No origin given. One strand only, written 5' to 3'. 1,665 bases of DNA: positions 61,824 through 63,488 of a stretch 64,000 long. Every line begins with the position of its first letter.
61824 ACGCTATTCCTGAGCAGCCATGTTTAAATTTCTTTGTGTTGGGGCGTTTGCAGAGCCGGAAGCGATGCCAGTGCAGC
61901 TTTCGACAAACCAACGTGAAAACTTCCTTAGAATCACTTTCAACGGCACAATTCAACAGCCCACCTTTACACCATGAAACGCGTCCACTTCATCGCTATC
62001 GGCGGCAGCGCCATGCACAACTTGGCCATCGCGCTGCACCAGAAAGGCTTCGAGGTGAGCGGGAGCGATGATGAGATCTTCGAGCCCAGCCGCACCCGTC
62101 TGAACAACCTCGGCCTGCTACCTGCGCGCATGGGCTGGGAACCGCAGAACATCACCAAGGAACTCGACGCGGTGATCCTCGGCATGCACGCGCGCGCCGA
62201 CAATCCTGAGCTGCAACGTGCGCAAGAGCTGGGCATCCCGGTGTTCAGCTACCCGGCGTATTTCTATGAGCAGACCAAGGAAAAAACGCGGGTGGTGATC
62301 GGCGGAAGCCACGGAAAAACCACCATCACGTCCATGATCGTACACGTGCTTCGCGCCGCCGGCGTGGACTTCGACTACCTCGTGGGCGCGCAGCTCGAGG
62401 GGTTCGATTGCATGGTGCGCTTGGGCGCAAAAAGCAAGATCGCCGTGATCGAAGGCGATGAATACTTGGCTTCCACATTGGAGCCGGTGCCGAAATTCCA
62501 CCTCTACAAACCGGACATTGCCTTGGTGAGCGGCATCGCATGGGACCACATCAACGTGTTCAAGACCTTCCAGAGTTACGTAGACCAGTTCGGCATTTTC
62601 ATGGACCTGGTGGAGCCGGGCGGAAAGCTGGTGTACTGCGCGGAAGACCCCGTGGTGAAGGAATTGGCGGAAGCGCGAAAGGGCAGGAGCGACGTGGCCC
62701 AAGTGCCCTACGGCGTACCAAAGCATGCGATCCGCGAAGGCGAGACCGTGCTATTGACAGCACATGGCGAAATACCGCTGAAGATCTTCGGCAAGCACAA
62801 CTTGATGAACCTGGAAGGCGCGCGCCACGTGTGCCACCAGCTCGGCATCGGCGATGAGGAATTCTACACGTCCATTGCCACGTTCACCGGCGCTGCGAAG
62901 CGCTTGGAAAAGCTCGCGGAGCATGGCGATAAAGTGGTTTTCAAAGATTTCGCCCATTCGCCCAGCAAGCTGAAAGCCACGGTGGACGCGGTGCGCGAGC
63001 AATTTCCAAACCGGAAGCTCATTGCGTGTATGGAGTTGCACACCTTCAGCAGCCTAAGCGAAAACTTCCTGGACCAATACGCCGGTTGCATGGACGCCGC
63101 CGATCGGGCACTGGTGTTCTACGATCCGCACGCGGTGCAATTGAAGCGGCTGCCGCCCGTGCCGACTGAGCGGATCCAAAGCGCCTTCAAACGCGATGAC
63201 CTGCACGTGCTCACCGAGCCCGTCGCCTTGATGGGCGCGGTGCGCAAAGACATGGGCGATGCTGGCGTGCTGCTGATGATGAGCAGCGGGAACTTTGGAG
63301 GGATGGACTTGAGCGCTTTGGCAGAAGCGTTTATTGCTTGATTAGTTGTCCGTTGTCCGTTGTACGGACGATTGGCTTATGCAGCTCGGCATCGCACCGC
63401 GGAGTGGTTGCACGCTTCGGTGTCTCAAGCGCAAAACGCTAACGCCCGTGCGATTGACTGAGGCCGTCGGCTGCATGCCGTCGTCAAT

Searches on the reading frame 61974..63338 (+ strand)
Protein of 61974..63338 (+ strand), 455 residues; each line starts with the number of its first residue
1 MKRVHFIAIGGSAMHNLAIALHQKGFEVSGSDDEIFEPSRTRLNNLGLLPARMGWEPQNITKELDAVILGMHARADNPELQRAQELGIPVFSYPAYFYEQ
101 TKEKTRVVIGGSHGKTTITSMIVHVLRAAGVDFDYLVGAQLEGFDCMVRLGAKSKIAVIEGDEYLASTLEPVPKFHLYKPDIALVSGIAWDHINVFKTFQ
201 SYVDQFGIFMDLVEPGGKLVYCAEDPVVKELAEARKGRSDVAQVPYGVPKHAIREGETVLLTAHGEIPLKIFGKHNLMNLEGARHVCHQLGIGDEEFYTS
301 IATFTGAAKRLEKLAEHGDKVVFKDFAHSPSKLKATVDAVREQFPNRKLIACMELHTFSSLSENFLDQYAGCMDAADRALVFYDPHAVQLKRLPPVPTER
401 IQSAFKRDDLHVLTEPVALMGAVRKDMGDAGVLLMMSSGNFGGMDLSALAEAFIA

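Call 75: find_encoding_contigs(protein=window:61974-63338:+, flank=10000, max_places=3)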
Protein window:61974-63338:+ (455 aa): 14 contigs read that carry it; 3 places shown.
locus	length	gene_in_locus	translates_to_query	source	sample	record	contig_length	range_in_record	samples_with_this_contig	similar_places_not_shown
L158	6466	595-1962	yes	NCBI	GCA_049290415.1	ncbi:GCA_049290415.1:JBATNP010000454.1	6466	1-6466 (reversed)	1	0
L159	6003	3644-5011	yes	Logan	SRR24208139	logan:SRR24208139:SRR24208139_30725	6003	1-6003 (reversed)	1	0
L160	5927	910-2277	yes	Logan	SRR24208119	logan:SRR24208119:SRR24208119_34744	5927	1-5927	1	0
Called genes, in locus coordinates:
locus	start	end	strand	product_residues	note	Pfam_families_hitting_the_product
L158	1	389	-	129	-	PF00930:DPPIV_N (faint), PF26550:Tricorn_2nd, PF26549:Tricorn_N, PF07676:PD40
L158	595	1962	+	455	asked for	PF01225:Mur_ligase, PF08245:Mur_ligase_M, PF02875:Mur_ligase_C (weak)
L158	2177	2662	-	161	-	-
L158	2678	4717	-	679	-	PF07498:Rho_N, PF07497:Rho_RNA_bind, PF00006:ATP-synt_ab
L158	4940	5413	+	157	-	PF14126:DUF4293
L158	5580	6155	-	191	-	PF12850:Metallophos_2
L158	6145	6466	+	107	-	?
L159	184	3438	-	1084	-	PF26549:Tricorn_N, PF26550:Tricorn_2nd, PF07676:PD40, PF07676:PD40, PF26549:Tricorn_N, PF26550:Tricorn_2nd, PF07676:PD40, PF14684:Tricorn_C1, +5 more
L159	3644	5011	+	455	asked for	PF01225:Mur_ligase, PF08245:Mur_ligase_M, PF02875:Mur_ligase_C (weak)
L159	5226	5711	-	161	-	-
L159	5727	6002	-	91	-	?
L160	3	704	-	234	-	?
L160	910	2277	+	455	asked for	PF01225:Mur_ligase, PF08245:Mur_ligase_M, PF02875:Mur_ligase_C (weak)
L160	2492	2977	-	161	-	-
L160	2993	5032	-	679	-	PF07498:Rho_N, PF07497:Rho_RNA_bind, PF00006:ATP-synt_ab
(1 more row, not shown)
